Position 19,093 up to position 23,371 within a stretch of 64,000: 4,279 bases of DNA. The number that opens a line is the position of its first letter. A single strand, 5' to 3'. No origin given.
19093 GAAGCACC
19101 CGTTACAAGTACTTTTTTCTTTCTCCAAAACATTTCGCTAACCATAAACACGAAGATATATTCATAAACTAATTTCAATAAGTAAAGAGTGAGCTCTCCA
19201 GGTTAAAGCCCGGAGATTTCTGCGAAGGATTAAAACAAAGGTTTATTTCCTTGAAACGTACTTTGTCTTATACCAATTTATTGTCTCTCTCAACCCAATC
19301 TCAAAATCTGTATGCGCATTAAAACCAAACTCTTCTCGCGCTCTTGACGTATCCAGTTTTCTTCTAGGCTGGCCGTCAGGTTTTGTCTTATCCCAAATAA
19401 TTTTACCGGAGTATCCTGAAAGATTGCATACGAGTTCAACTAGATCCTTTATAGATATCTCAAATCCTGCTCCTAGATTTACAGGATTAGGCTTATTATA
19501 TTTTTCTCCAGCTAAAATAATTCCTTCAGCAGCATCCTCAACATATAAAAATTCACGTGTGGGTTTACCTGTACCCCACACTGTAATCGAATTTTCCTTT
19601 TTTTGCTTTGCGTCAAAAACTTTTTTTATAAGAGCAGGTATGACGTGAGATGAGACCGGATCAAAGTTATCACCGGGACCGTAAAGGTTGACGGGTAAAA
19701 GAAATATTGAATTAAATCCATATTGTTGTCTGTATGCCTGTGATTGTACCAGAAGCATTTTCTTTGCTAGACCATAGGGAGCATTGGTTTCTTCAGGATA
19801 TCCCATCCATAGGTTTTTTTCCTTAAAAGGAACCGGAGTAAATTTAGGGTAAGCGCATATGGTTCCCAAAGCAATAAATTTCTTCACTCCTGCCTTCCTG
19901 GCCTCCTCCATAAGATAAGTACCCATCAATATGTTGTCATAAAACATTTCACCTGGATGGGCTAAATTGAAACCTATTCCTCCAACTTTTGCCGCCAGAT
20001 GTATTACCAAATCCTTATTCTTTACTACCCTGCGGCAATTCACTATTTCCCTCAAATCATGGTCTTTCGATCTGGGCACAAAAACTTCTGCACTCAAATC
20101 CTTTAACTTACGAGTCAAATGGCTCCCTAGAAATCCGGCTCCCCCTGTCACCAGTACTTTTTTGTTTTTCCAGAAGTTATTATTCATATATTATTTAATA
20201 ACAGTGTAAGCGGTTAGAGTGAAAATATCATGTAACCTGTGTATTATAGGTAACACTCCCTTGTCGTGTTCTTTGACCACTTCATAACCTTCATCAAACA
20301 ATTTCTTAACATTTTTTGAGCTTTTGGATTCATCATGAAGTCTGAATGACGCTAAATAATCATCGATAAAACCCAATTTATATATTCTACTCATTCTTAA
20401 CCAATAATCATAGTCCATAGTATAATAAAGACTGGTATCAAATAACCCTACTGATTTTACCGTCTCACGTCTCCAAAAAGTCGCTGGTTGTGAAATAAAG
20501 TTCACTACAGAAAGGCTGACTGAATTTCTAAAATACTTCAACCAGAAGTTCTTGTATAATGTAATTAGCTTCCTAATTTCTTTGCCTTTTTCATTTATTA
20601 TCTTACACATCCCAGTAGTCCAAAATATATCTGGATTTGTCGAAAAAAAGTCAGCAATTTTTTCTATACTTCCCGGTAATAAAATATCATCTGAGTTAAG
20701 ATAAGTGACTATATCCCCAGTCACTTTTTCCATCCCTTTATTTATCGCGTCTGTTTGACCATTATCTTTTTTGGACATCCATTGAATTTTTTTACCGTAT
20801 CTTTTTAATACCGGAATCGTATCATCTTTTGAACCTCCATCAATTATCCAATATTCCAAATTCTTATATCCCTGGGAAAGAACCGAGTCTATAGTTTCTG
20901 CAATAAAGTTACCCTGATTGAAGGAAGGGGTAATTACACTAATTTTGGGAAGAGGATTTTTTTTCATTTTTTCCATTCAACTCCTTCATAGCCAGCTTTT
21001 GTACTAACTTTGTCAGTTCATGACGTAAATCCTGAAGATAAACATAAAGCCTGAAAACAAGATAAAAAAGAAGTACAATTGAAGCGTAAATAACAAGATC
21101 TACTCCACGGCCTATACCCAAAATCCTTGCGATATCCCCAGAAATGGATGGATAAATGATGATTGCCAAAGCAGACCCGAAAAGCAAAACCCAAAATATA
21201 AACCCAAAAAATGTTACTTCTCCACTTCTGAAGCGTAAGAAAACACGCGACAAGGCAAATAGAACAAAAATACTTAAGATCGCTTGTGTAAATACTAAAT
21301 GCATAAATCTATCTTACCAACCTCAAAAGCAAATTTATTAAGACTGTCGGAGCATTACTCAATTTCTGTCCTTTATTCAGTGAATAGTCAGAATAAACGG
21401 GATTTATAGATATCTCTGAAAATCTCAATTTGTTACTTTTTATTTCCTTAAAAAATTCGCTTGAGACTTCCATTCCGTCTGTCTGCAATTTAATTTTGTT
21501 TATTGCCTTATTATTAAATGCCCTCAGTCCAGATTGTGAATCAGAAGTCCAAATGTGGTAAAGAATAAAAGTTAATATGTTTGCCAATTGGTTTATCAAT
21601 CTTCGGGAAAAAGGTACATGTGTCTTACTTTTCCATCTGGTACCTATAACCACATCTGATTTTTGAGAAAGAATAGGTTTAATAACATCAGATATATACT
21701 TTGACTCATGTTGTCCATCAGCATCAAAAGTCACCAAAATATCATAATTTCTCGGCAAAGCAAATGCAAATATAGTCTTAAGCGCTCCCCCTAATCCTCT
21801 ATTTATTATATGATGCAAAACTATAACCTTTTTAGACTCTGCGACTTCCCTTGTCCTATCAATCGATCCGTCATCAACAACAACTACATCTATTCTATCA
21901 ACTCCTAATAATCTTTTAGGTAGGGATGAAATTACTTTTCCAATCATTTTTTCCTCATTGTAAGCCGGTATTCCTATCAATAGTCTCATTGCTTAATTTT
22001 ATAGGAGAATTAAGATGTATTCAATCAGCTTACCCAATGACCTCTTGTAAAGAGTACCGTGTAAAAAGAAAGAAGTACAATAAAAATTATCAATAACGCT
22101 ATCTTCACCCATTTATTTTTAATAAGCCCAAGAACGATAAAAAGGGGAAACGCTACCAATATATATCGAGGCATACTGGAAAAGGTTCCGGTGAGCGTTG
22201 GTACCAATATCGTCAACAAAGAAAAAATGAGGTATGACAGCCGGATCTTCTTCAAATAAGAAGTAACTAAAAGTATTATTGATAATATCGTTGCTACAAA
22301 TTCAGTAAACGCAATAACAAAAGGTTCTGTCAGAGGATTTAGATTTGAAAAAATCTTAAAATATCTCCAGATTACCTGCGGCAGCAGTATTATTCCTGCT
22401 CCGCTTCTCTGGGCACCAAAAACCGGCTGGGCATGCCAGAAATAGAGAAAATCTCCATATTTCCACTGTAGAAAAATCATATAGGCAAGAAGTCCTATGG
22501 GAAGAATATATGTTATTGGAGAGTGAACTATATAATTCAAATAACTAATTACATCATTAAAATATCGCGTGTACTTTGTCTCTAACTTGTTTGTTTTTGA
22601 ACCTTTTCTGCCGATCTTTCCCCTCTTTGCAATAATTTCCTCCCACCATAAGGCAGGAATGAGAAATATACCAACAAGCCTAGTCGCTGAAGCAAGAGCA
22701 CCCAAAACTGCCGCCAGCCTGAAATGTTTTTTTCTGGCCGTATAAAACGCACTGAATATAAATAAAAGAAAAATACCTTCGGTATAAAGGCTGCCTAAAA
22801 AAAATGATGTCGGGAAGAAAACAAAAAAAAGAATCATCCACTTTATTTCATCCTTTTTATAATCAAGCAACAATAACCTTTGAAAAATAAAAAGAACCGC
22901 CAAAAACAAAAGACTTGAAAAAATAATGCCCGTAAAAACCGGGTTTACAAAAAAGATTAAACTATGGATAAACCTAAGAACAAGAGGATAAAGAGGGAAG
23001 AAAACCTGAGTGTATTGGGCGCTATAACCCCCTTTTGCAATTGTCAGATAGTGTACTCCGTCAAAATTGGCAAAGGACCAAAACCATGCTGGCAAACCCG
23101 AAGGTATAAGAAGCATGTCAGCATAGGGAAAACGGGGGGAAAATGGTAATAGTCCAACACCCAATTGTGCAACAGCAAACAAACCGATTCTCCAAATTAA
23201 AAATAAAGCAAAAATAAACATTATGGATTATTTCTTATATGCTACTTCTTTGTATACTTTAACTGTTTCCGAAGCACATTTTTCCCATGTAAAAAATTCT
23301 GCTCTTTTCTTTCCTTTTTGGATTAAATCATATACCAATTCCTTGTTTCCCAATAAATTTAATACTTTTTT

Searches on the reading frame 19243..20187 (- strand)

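Call 6: search_protein_families(library=pfam, proteins=[window:19243-20187:-])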
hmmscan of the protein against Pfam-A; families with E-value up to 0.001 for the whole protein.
window:19243-20187:- (314 aa): 5 families
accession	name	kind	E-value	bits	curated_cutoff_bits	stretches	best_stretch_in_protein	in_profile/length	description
PF01370.27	Epimerase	-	3.3e-54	184.3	20.9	1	11-239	1-240/240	NAD dependent epimerase/dehydratase family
PF16363.11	GDP_Man_Dehyd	-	2e-25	90.4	27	1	42-302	58-332/332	GDP-mannose 4,6 dehydratase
PF01073.25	3Beta_HSD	-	1.5e-08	34.4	22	1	43-234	52-236/280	3-beta hydroxysteroid dehydrogenase/isomerase family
PF02719.21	Polysacc_synt_2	-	6e-07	29.4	20.2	0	44-109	62-128/293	Polysaccharide biosynthesis protein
PF04321.23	RmlD_sub_bind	-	4.1e-06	26.5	27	1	10-66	2-60/287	RmlD substrate binding domain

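Call 46: search_protein_families(library=ncbifam, proteins=[window:19243-20187:-], max_evalue=1e-10)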
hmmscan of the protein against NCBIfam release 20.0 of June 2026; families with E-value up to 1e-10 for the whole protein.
window:19243-20187:- (314 aa): 10 families
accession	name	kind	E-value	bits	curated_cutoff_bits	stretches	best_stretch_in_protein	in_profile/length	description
NF047922.1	GDPFucSynFcl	equivalog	9.6e-86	288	500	1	7-308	1-303/308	GDP-L-fucose synthase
TIGR01181.1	dTDP_gluc_dehyt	equivalog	1.7e-27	96.3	365.1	1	47-309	61-314/321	dTDP-glucose 4,6-dehydratase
TIGR04180.1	EDH_00030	hypoth_equivalog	1.8e-27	96.2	475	1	44-269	57-268/297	NAD-dependent 4,6-dehydratase LegB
TIGR01179.1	galE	equivalog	6.7e-26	90.9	262.3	1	10-308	1-327/332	UDP-glucose 4-epimerase GalE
NF007490.0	PRK10084.1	subfamily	9e-17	61.1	649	1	135-308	164-336/361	dTDP-glucose 4,6-dehydratase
NF011728.1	PRK15181.1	equivalog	8e-15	54.7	760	1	43-310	76-341/348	Vi polysaccharide biosynthesis UDP-N-acetylglucosaminuronic acid C-4 epimerase TviC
NF007582.0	PRK10217.1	equivalog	1.4e-14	54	698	0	130-308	152-333/355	dTDP-glucose 4,6-dehydratase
NF007956.0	PRK10675.1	subfamily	1.4e-12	47.4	394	0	44-305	58-328/338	UDP-glucose 4-epimerase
TIGR02622.1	CDP_4_6_dhtase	equivalog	1.9e-12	47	278.45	0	44-312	62-336/352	CDP-glucose 4,6-dehydratase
NF042422.1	oxyalk_red_OleD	equivalog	9.2e-11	41.7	580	0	10-226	2-214/329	2-alkyl-3-oxoalkanoate reductase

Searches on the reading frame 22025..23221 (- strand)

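Call 44: search_protein_families(library=pfam, proteins=[window:22025-23221:-], max_evalue=0.001)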
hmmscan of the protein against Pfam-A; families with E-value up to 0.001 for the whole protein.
window:22025-23221:- (398 aa): 1 family
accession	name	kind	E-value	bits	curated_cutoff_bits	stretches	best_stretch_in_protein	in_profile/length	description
PF04188.19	Mannosyl_trans2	-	1.4e-06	28.4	22.4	1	39-185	47-203/443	Mannosyltransferase (PIG-V)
